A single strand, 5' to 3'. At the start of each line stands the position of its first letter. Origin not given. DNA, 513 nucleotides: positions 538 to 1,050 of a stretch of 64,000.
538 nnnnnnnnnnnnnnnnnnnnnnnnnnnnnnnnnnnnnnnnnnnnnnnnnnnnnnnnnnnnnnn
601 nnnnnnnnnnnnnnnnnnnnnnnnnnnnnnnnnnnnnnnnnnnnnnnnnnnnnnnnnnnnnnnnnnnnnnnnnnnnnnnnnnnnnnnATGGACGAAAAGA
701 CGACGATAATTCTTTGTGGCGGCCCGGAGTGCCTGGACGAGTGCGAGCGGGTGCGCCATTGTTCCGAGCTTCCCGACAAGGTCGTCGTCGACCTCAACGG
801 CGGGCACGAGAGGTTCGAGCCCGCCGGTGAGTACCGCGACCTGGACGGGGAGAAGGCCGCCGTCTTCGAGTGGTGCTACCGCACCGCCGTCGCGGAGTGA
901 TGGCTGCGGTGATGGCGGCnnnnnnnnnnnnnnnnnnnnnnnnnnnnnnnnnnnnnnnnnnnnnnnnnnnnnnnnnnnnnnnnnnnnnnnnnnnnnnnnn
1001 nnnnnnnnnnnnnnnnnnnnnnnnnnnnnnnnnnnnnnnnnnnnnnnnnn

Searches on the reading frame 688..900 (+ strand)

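Call 3: search_protein_families(library=pfam, proteins=[window:688-900:+], max_evalue=1)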
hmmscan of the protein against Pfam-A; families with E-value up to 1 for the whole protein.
window:688-900:+ (70 aa): 1 family
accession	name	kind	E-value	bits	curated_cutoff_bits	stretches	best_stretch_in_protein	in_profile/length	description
PF19450.4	DUF5988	-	8.1e-21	74.2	27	1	1-70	1-70/70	Family of unknown function (DUF5988)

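Call 4: search_protein_families(library=ncbifam, proteins=[window:688-900:+], max_evalue=1)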
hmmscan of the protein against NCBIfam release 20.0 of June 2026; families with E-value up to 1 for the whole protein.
window:688-900:+ (70 aa): 1 family
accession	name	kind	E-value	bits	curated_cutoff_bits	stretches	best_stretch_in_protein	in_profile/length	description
NF047664.1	LIMLP_16025_fam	subfamily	0.031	14.3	140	1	22-56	13-47/80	LIMLP_16025 family protein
